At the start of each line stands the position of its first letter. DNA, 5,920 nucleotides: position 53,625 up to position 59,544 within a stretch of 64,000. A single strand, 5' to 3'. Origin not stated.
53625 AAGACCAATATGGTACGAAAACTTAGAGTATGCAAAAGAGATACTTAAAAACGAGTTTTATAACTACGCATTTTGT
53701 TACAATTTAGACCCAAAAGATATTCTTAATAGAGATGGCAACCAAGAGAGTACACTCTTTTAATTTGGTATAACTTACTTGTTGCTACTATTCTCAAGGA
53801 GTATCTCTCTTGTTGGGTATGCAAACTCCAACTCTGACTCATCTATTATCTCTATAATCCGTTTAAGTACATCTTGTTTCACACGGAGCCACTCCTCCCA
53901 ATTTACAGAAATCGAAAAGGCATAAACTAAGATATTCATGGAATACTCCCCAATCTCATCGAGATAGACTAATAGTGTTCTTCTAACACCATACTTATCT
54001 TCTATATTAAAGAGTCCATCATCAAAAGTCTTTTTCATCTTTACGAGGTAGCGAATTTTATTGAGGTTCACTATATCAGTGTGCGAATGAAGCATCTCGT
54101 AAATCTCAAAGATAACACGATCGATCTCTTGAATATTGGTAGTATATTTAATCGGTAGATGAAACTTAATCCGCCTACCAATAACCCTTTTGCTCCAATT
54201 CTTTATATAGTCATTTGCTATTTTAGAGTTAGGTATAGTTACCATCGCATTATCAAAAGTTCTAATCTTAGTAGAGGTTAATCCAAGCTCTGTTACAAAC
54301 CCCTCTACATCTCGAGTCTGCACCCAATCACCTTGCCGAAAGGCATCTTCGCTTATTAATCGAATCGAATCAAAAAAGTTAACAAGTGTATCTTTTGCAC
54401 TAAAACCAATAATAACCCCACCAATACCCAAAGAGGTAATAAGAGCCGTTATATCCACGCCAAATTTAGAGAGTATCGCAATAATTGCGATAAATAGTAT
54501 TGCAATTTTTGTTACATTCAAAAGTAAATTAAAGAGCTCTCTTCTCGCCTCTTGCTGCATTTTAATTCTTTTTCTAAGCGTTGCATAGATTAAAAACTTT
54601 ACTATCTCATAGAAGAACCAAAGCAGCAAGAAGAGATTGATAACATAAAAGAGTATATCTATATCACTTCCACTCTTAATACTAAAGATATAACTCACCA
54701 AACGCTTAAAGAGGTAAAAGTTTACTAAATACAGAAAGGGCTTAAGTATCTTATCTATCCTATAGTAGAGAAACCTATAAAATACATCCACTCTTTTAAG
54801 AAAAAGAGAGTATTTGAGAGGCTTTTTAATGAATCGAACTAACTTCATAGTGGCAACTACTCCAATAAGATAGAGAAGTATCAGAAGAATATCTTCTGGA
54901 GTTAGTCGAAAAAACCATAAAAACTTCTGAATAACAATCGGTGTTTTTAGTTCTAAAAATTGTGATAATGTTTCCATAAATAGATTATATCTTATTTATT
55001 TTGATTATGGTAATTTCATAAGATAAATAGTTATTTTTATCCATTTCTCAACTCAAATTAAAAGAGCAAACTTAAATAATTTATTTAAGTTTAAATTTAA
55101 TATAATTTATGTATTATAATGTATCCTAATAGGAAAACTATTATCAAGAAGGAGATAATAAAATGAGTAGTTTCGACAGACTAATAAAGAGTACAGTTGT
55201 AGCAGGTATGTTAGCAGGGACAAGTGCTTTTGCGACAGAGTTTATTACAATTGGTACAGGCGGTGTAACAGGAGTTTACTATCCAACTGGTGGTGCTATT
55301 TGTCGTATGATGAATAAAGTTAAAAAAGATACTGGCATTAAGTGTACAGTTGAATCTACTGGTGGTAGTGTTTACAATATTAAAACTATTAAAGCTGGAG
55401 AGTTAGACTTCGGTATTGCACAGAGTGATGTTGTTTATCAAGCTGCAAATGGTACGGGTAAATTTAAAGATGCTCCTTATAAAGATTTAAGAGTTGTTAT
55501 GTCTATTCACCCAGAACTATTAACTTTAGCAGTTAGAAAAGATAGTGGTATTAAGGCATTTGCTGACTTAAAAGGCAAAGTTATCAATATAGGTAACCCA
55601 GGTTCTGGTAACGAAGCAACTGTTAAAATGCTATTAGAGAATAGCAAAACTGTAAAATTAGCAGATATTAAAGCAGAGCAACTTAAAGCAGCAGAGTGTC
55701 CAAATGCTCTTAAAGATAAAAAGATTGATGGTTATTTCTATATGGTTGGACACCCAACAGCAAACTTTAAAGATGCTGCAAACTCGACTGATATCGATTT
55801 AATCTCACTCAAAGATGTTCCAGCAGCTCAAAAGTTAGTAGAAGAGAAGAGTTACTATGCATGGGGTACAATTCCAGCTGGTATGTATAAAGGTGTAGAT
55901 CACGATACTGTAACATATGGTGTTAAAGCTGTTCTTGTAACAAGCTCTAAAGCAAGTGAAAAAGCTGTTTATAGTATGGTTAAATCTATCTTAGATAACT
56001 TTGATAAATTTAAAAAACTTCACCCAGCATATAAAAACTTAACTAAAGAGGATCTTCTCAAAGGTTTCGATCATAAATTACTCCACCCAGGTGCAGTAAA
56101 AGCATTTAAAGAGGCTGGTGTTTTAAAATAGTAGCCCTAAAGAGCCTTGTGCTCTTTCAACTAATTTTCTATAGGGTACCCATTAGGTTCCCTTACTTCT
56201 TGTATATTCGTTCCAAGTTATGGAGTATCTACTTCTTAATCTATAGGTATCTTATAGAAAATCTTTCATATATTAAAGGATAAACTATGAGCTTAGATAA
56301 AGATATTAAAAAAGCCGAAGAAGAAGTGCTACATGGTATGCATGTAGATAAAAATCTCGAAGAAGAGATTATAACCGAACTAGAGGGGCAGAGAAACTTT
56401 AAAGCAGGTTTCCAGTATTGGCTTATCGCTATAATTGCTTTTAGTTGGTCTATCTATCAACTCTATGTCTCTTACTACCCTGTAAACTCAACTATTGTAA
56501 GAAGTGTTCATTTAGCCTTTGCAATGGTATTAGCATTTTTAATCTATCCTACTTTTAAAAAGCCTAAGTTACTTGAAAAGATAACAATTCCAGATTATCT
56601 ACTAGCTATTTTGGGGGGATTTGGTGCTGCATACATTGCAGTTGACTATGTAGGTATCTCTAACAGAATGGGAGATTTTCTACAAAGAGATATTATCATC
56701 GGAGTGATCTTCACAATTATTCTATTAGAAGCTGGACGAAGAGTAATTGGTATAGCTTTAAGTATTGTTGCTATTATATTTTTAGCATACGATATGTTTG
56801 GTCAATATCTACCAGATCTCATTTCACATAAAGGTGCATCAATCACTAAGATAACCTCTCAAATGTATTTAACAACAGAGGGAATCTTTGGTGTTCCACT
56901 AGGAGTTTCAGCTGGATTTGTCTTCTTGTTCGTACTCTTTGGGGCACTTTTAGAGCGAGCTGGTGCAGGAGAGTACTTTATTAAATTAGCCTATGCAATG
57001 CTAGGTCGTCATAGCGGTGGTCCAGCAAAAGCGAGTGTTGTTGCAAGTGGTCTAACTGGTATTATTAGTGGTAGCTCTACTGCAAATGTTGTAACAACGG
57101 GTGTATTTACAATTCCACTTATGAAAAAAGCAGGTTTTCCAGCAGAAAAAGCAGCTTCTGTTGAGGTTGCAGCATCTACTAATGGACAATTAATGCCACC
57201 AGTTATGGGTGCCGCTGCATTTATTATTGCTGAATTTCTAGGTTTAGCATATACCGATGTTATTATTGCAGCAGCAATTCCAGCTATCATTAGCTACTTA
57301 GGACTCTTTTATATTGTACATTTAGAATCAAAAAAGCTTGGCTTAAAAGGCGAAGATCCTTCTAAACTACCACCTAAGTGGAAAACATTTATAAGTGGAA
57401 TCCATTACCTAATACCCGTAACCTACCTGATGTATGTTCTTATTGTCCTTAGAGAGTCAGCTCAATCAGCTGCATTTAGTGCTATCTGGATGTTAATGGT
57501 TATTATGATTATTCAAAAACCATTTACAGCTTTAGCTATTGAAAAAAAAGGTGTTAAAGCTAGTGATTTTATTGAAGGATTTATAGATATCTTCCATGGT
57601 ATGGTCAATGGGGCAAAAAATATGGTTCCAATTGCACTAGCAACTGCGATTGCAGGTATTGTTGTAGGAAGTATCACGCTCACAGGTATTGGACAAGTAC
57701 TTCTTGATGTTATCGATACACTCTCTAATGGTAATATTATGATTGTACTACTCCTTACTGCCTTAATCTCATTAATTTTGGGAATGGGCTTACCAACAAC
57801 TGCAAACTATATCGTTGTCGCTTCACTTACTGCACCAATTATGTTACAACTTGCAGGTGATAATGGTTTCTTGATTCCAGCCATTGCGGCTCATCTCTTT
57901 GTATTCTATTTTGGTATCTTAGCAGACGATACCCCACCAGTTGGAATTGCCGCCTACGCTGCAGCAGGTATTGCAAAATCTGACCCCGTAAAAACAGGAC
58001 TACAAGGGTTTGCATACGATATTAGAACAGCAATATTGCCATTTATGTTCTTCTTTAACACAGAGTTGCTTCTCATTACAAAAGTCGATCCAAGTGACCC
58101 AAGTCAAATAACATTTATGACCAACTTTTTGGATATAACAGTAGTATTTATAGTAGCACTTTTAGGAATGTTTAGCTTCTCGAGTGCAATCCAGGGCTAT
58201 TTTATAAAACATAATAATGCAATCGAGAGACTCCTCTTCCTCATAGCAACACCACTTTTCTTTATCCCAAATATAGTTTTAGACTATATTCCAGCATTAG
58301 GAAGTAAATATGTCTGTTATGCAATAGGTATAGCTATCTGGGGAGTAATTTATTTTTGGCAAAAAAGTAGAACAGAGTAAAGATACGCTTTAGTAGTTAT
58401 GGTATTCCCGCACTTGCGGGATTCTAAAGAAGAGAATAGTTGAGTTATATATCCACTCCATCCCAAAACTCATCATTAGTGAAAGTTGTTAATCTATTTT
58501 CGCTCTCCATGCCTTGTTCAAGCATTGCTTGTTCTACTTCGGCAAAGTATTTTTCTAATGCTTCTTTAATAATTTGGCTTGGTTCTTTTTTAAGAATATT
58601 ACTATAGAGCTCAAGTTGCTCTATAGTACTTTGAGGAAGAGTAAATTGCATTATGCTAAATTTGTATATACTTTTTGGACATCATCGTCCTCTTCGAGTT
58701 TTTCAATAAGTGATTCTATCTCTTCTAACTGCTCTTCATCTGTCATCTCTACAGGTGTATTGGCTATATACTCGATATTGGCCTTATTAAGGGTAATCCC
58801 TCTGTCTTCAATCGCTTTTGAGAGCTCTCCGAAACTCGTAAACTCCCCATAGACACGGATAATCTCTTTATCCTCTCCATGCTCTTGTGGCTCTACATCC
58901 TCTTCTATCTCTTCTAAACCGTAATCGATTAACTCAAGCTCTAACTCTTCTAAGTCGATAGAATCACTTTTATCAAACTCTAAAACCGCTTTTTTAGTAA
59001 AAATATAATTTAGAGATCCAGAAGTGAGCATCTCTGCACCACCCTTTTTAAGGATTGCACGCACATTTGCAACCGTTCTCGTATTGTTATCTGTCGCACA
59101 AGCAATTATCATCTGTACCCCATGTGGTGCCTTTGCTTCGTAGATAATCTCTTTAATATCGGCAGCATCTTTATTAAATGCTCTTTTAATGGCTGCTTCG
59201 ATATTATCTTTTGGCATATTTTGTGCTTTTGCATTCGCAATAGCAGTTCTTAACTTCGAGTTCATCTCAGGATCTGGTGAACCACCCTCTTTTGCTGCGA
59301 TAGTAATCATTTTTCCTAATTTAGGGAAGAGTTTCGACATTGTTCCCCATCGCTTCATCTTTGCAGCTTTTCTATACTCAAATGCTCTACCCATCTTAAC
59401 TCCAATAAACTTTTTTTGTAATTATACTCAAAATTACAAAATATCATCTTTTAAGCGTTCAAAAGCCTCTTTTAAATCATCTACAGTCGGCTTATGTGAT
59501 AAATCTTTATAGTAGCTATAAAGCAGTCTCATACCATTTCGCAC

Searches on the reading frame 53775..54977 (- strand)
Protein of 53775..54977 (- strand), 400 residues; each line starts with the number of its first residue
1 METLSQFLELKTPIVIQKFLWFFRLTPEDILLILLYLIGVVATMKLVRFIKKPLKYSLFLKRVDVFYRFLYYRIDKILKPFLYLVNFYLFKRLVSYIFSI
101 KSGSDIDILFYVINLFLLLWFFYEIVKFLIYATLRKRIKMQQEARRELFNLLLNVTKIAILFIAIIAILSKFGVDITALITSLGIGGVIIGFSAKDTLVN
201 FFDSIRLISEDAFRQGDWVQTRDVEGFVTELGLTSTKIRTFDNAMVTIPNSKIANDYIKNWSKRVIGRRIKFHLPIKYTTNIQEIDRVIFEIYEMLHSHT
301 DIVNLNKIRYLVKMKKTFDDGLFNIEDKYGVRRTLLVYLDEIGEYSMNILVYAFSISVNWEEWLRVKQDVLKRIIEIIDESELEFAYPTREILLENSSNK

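Call 27: search_protein_families(library=pfam, proteins=[window:53775-54977:-], max_evalue=0.00001)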
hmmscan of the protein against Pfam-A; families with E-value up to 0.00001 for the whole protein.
window:53775-54977:- (400 aa): 3 families
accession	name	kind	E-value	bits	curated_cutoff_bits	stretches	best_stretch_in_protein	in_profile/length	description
PF00924.24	MS_channel_2nd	-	4e-22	78.5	20.2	1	197-263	2-68/68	Mechanosensitive ion channel, beta-domain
PF21082.3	MS_channel_3rd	-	1.7e-10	41.6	21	1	271-385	2-88/88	Mechanosensitive ion channel MscS, C-terminal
PF21088.3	MS_channel_1st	-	1.8e-06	28.3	23.1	1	154-192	1-39/42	Mechanosensitive ion channel, transmembrane helices 2/3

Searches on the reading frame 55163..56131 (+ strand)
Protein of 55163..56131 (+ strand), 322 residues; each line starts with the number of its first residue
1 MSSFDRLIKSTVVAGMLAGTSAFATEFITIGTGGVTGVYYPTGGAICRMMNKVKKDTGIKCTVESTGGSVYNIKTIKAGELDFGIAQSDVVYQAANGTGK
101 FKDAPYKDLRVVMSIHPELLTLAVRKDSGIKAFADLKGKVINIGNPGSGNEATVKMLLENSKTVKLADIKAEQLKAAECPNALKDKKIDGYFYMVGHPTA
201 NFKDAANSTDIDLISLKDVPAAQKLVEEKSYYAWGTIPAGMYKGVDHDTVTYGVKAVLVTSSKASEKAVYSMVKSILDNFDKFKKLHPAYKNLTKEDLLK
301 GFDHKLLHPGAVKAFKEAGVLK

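Call 27: search_protein_families(library=pfam, proteins=[window:55163-56131:+], max_evalue=0.00001)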
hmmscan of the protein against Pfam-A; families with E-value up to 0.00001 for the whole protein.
window:55163-56131:+ (322 aa): 3 families
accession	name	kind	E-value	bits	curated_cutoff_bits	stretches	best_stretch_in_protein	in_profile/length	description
PF16868.10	NMT1_3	-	2.1e-86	290.6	27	1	30-319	1-289/289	NMT1-like family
PF09084.16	NMT1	-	9e-11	42.5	20.5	1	55-212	17-166/216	NMT1/THI5 like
PF13379.11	NMT1_2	-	7.9e-06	26.3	24.7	0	48-192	24-177/252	NMT1-like family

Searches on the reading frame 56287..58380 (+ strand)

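Call 27: search_protein_families(library=pfam, proteins=[window:56287-58380:+], max_evalue=0.00001)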
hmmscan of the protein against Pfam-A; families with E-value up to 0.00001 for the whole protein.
window:56287-58380:+ (697 aa): 2 families
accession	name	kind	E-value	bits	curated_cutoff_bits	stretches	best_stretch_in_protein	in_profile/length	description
PF06808.19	DctM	-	2.3e-82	277.5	23.8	1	142-599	2-409/413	Tripartite ATP-independent periplasmic transporter, DctM component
PF11874.13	DUF3394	-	4.5e-10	39.9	28.2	1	619-668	3-52/181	Domain of unknown function (DUF3394)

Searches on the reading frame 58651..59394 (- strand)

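Call 27: search_protein_families(library=pfam, proteins=[window:58651-59394:-], max_evalue=0.00001)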
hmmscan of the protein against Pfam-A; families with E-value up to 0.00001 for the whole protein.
window:58651-59394:- (247 aa): 2 families
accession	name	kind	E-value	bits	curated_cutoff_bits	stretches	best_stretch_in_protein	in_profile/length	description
PF01709.26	Transcrip_reg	-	1.5e-48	165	27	1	81-246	2-160/160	TACO1/YebC second and third domain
PF20772.2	TACO1_YebC_N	-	6.6e-27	94.2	36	1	4-72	2-70/73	TACO1/YebC protein N-terminal domain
